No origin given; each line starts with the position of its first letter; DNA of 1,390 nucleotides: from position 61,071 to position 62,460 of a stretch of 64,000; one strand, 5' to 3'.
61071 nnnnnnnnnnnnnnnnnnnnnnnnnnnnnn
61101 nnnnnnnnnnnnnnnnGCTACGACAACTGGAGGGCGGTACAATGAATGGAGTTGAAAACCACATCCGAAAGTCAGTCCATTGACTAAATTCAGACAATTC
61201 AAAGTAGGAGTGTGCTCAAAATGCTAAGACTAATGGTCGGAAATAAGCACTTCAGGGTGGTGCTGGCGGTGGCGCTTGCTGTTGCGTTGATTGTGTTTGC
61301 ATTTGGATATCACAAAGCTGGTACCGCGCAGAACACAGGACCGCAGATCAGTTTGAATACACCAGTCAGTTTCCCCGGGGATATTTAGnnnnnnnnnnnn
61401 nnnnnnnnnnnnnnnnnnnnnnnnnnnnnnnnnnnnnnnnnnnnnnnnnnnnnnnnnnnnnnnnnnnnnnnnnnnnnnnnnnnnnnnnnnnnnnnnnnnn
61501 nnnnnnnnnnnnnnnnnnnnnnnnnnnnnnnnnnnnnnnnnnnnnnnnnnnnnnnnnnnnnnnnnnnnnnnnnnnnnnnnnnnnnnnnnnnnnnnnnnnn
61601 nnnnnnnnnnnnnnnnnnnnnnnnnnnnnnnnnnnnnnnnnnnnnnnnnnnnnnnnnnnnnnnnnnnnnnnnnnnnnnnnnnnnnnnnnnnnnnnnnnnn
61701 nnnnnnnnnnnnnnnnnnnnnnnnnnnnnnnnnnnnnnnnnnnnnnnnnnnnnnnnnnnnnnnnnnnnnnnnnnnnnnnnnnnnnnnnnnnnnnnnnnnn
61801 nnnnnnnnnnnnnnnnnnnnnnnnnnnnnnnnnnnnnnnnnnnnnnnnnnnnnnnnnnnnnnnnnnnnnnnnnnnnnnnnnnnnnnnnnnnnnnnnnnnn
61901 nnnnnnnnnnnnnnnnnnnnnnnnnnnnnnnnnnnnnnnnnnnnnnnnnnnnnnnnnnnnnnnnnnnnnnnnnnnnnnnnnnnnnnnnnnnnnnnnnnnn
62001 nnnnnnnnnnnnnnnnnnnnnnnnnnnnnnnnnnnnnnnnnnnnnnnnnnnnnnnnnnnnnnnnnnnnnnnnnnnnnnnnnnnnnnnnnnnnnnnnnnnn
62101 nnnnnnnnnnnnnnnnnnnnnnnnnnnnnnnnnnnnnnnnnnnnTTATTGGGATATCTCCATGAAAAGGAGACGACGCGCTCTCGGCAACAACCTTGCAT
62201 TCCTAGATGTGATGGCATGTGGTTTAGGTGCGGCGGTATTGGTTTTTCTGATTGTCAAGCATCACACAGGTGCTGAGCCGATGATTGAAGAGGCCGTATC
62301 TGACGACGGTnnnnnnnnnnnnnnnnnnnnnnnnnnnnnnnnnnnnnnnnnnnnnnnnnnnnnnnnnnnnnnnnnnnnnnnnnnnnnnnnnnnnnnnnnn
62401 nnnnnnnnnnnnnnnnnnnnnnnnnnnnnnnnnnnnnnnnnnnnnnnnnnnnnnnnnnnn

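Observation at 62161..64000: Tandem paralogues fusing an ExbD/TolR-type Asp-containing TM helix to a vWA/MIDAS domain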

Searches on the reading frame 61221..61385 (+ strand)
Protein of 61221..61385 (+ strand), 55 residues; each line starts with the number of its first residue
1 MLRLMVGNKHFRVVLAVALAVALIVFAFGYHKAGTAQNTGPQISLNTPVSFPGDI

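Call 78: find_homologous_proteins(query=window:61221-61385:+, max_evalue=10)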
Query window:61221-61385:+ (55 aa): 9 proteins with E <= 10 among 9 candidates.
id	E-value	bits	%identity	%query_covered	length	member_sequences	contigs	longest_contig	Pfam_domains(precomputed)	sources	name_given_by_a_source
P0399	3.2e-25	103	91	100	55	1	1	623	-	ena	-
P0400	1.6e-24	101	91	100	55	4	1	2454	-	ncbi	-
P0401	4.5e-24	100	89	100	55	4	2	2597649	-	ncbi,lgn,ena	-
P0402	4.9e-23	96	85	100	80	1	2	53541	-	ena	-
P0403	5.7e-23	96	84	100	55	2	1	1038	-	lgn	-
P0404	7.4e-23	96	85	100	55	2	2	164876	-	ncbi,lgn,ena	-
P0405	1.7e-22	95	84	100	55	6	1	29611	-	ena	-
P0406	4.1e-22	93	84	100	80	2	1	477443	-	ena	-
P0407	6.1e-20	87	76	100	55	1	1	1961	-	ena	-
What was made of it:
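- Tried and rejected: It found only 9 close relatives because of the word index (call 78).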

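Call 83: search_protein_families(library=pfam, proteins=[window:61221-61385:+], max_evalue=10)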
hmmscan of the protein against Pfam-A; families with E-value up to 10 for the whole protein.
window:61221-61385:+ (55 aa): 1 family
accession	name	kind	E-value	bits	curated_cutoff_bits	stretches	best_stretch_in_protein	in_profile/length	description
PF23993.1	DUF7311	-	0.0053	17.8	27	1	11-39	2-30/150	Domain of unknown function (DUF7311)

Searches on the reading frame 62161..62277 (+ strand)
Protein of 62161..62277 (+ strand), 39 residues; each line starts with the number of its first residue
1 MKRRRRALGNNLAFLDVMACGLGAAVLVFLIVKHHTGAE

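Call 26: search_solved_structures(query=A3, max_evalue=10, show_alignments=5)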
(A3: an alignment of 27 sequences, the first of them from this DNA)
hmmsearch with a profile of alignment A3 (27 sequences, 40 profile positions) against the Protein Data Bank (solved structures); distinct sequences matched with E-value up to 10: 0.
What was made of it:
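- On ExbD/TolR (Pfam PF02472): The helix profile finds nothing in the PDB (call 26).
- A profile of the helix finds nothing in the PDB (call 26).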

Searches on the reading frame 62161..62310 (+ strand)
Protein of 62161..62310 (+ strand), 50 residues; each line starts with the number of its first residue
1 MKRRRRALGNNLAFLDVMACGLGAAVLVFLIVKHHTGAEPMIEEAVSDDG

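Call 41: search_protein_families(library=pfam, proteins=[window:62161-62310:+], max_evalue=10)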
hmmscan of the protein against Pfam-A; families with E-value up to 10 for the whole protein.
seq(50 aa): 0 families
